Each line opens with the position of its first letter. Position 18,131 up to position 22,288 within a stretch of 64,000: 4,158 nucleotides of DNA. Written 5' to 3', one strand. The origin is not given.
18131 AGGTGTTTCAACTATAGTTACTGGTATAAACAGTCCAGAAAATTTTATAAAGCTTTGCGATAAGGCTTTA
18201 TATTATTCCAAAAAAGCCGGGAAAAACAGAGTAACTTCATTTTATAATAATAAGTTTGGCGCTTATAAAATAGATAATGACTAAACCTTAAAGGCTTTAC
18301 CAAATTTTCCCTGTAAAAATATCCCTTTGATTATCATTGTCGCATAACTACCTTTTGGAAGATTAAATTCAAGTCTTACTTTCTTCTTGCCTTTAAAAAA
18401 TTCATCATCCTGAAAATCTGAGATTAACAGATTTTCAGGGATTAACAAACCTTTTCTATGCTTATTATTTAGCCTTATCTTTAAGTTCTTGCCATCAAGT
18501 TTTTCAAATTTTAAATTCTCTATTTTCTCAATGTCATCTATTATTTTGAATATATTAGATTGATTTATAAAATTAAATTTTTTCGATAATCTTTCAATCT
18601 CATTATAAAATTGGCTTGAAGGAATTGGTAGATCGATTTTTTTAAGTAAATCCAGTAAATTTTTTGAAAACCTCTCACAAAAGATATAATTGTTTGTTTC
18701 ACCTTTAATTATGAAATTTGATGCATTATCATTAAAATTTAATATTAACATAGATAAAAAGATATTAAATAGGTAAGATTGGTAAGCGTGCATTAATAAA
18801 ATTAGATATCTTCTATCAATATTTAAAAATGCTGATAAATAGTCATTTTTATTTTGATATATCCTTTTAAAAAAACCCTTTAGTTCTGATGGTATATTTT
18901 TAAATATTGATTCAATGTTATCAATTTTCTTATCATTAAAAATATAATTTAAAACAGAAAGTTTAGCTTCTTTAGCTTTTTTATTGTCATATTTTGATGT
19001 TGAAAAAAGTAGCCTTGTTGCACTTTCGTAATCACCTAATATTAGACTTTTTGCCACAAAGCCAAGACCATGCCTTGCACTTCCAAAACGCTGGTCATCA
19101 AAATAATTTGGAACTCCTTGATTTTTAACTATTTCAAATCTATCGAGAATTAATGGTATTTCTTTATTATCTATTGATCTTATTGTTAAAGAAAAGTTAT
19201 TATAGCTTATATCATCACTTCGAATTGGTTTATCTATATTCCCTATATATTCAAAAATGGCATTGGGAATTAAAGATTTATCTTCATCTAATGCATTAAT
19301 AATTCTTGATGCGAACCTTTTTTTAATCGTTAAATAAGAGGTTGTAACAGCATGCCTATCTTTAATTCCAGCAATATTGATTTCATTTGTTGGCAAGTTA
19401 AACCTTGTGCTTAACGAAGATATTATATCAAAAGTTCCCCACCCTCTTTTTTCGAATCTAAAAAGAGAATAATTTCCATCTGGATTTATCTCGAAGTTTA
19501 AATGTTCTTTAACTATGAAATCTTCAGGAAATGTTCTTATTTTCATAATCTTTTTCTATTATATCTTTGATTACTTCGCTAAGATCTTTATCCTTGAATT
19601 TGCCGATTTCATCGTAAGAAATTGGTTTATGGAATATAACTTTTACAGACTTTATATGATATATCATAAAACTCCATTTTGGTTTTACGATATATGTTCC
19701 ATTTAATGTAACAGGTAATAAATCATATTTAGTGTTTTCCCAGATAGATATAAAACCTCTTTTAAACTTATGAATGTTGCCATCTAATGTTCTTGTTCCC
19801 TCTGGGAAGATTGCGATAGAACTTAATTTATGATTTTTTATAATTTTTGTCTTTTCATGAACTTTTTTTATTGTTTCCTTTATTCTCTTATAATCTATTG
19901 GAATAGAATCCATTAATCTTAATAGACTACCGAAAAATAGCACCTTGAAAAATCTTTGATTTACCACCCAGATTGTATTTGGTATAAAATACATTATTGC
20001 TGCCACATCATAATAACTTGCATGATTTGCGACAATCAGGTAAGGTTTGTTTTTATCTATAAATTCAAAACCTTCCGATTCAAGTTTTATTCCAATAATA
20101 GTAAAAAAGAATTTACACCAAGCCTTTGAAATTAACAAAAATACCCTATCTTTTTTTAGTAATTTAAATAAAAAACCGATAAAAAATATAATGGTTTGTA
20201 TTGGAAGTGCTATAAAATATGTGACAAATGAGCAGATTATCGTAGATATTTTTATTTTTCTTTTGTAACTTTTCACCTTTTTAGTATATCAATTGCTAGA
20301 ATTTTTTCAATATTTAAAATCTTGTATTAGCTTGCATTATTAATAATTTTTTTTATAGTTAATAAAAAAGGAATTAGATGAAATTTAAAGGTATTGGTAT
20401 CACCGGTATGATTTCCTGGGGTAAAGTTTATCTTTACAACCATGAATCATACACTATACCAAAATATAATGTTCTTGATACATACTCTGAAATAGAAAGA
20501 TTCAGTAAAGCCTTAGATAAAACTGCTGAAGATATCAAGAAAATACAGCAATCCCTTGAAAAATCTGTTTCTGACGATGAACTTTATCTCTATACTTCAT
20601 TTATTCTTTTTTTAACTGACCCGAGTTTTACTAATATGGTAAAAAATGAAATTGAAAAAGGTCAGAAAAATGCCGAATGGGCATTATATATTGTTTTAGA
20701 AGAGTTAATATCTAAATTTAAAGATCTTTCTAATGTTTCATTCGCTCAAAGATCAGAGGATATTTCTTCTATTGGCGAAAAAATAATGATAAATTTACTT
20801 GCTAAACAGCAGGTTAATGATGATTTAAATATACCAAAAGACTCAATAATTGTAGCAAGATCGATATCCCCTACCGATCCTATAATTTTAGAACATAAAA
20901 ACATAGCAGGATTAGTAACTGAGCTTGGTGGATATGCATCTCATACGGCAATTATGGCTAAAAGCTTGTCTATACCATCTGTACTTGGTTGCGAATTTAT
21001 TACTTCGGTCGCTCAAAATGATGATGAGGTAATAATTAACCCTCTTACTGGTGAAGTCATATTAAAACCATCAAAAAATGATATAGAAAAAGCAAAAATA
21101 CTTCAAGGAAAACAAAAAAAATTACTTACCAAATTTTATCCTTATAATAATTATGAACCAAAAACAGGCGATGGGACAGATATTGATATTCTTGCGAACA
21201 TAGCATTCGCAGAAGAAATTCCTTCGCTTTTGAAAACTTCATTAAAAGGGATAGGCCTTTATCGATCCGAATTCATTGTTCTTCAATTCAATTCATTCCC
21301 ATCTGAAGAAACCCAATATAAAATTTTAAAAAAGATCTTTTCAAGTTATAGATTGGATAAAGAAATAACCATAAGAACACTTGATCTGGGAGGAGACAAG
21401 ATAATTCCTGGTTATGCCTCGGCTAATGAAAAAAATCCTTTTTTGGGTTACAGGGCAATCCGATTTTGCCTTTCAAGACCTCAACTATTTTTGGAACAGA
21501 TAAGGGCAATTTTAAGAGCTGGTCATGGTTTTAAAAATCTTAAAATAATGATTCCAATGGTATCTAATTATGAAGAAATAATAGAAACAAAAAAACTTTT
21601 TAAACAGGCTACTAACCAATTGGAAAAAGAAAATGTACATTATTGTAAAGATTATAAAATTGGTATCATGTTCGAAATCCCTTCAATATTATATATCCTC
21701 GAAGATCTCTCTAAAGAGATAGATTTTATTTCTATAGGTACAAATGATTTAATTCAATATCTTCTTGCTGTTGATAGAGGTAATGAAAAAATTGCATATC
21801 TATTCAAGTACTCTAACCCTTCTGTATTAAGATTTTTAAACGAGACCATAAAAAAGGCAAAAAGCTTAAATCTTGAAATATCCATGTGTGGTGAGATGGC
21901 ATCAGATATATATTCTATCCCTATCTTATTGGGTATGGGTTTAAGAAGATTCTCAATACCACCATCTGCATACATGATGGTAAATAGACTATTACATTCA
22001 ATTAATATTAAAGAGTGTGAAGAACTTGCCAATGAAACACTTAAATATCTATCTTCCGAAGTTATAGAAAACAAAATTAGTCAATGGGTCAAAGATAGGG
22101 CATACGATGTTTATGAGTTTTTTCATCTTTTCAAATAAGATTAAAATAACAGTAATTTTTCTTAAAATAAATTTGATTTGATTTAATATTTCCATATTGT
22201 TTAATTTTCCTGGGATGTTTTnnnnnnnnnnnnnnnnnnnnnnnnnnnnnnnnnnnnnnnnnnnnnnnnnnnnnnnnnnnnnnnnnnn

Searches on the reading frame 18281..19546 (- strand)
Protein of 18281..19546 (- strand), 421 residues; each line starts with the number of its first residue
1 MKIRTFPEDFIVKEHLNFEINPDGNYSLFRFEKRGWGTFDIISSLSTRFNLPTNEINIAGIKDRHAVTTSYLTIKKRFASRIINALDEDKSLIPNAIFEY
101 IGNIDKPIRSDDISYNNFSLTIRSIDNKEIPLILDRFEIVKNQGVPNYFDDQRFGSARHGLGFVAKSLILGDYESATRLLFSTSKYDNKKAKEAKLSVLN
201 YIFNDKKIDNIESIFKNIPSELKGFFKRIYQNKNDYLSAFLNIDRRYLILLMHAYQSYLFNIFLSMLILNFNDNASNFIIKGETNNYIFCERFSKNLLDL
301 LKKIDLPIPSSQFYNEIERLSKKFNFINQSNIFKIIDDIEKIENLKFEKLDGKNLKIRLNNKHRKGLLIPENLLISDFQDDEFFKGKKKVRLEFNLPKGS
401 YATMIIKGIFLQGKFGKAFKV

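Call 18: search_protein_families(library=ncbifam, proteins=[window:18281-19546:-], max_evalue=1e-15)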
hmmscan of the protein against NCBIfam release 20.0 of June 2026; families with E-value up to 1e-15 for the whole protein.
window:18281-19546:- (421 aa): 7 families
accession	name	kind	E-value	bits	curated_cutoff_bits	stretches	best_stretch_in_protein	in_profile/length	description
NF002156.0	PRK00984.2-1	equivalog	7.4e-65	219.5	583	1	1-410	1-386/389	tRNA pseudouridine(13) synthase TruD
NF002160.0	PRK00984.2-5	equivalog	4e-63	213.8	428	1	1-412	3-391/395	tRNA pseudouridine(13) synthase TruD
TIGR00094.1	tRNA_TruD_broad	equivalog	1.6e-44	152.9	172.2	1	2-409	22-407/413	tRNA pseudouridine(13) synthase TruD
NF002158.0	PRK00984.2-3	equivalog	2e-28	99.7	654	1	2-265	26-299/449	tRNA pseudouridine(13) synthase TruD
NF002153.0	PRK00984.1-2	equivalog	2e-27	95.6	413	1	2-159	20-172/353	tRNA pseudouridine(13) synthase TruD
NF002155.0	PRK00984.1-4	equivalog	2.6e-27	95.7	445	1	2-159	19-170/349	tRNA pseudouridine(13) synthase TruD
NF002154.0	PRK00984.1-3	equivalog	2.8e-24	85.6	469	1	6-157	24-169/368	tRNA pseudouridine(13) synthase TruD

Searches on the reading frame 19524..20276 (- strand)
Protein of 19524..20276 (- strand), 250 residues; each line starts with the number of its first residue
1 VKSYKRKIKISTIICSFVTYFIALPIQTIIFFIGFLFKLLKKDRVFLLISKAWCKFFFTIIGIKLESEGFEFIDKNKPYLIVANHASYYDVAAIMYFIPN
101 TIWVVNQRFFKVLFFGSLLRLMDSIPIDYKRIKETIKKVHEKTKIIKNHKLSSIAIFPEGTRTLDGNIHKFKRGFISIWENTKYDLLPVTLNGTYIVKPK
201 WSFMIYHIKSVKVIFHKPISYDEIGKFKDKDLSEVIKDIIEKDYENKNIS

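Call 18: search_protein_families(library=ncbifam, proteins=[window:19524-20276:-], max_evalue=1e-15)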
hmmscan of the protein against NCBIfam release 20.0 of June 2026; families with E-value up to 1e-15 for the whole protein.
window:19524-20276:- (250 aa): 2 families
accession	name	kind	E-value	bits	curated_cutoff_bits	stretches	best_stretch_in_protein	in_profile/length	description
TIGR00530.1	AGP_acyltrn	subfamily_domain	8.5e-25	87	102.95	1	62-191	1-129/130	1-acylglycerol-3-phosphate O-acyltransferase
NF006386.0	PRK08633.1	equivalog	1.5e-19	69.3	1221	1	21-194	383-554/1147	acyl-[ACP]--phospholipid O-acyltransferase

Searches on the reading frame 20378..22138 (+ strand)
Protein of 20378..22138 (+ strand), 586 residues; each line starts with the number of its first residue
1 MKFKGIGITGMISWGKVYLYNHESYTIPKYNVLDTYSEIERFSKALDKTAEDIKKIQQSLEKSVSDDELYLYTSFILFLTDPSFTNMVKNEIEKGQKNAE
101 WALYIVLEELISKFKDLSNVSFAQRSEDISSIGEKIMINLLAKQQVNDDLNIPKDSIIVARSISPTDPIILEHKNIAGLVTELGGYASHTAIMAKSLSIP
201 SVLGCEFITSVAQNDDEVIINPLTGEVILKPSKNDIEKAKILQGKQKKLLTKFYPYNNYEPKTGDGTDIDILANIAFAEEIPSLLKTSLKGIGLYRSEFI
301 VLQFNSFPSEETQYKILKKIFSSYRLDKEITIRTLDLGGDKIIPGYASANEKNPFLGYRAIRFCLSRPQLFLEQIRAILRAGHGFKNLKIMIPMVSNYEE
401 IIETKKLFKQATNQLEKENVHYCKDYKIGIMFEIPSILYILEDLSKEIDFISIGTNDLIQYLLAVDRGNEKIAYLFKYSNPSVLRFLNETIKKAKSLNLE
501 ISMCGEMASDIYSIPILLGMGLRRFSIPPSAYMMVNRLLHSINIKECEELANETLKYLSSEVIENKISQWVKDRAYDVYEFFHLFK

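Call 18: search_protein_families(library=ncbifam, proteins=[window:20378-22138:+], max_evalue=1e-15)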
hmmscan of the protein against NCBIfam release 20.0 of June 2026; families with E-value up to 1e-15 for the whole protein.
window:20378-22138:+ (586 aa): 7 families
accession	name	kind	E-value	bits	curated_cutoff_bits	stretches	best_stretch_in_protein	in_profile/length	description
TIGR01417.1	PTS_I_fam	equivalog_domain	4.1e-149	497.6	341.7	1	4-563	2-560/565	phosphoenolpyruvate--protein phosphotransferase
NF008283.0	PRK11061.1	equivalog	5.9e-122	408.3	583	1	31-574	201-738/748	phosphoenolpyruvate--protein phosphotransferase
NF008382.0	PRK11177.1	equivalog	5.4e-120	401.7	824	1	5-574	4-572/575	phosphoenolpyruvate-protein phosphotransferase PtsI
NF005057.0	PRK06464.1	equivalog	4.3e-57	193.7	598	2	327-545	570-791/798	phosphoenolpyruvate synthase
TIGR01418.1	PEP_synth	equivalog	9.4e-53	179.7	739.75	1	329-540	566-780/784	pyruvate, water dikinase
TIGR01828.1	pyru_phos_dikin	equivalog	2.9e-30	104.9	843.45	1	348-485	649-790/865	pyruvate, phosphate dikinase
NF008478.1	PRK11377.1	equivalog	1e-25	90.7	520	1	15-228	260-471/473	dihydroxyacetone kinase phosphoryl donor subunit DhaM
